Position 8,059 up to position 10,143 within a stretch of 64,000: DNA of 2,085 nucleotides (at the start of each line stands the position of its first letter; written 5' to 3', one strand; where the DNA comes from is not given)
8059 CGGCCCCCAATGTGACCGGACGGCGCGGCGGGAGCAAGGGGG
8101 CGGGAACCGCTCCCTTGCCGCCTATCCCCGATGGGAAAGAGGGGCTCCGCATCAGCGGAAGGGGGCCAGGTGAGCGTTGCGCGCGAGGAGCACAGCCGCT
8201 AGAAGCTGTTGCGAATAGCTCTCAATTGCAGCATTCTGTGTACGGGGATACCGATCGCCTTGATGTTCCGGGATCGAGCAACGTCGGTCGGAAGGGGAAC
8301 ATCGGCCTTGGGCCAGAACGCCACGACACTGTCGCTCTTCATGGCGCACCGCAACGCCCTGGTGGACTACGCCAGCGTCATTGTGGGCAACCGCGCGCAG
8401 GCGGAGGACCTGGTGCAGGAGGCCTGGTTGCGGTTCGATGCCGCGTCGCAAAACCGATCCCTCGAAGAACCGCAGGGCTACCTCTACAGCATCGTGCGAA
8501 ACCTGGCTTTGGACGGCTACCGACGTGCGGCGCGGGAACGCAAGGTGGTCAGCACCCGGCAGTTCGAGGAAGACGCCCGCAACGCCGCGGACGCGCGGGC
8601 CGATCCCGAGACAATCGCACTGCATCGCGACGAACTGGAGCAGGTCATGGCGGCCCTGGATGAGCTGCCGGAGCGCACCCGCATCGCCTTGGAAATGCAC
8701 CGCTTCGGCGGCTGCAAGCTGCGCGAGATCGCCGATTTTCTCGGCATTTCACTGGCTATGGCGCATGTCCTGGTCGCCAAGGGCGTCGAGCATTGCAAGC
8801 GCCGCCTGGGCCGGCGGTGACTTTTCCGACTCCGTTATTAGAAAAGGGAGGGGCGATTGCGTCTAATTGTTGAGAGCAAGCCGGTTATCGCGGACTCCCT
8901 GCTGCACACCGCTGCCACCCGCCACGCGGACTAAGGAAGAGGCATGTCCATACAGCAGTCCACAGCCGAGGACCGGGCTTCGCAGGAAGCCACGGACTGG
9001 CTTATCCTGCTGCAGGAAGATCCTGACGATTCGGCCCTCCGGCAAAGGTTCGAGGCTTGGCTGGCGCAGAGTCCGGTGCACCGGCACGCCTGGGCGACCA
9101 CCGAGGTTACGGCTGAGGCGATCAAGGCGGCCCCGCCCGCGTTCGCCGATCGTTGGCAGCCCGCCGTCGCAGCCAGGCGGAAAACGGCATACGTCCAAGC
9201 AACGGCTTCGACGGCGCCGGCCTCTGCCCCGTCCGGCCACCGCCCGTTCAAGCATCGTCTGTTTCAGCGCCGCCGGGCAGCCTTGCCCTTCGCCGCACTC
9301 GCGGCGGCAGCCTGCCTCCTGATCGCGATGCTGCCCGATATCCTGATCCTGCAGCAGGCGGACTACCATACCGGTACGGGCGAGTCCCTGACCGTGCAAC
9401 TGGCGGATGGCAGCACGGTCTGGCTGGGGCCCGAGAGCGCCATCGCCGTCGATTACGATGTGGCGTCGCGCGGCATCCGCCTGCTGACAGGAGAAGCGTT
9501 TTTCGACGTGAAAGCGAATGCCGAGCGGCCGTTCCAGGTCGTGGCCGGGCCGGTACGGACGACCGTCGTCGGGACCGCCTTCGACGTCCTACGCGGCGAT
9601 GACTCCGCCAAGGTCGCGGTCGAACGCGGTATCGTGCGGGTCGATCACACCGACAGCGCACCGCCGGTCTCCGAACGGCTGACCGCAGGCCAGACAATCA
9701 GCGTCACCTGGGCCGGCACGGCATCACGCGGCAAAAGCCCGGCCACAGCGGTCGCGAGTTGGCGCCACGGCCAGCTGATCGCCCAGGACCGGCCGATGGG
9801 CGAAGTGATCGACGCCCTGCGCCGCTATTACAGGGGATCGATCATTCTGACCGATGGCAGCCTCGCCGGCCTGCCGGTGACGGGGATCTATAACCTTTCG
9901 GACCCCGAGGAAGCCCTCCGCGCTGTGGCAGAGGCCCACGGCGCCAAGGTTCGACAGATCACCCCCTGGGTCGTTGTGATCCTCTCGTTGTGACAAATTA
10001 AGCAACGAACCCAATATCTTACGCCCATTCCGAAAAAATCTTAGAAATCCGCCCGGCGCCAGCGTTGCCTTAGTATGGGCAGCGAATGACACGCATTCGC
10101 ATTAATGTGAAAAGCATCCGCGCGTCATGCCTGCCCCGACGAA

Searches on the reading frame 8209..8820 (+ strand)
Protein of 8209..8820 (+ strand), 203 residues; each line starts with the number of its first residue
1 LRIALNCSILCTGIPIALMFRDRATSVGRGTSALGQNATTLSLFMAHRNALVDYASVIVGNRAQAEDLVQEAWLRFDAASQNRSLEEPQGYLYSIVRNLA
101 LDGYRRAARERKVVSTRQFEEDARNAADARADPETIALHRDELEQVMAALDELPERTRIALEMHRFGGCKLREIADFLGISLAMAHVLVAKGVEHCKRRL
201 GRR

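Call 39: search_protein_families(library=pfam, proteins=[window:8209-8820:+], max_evalue=0.01)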
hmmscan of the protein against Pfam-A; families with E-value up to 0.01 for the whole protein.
window:8209-8820:+ (203 aa): 4 families
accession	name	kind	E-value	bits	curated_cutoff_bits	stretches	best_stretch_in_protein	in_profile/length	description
PF04542.20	Sigma70_r2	-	2.2e-13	50.2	24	1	43-109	1-70/71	Sigma-70 region 2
PF08281.18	Sigma70_r4_2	-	2.9e-12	46.5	25.7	1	144-196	2-54/54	Sigma-70, region 4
PF04545.22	Sigma70_r4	-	2.2e-07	30.7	24.1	1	149-197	1-49/50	Sigma-70, region 4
PF07638.17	Sigma70_ECF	-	0.00048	20.5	21.1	1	60-183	44-166/185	ECF sigma factor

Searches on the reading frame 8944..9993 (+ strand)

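Call 39: search_protein_families(library=pfam, proteins=[window:8944-9993:+], max_evalue=0.01)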
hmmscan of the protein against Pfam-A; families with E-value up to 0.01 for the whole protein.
window:8944-9993:+ (349 aa): 3 families
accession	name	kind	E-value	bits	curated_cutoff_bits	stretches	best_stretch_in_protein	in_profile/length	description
PF04773.18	FecR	-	2.3e-21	76.5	24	1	140-232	2-97/97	FecR protein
PF16220.10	DUF4880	-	5.1e-13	49.1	25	1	14-54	1-41/43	Domain of unknown function (DUF4880)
PF16344.10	FecR_C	-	0.0054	17.2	24.4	1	278-337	2-62/70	FecR, C-terminal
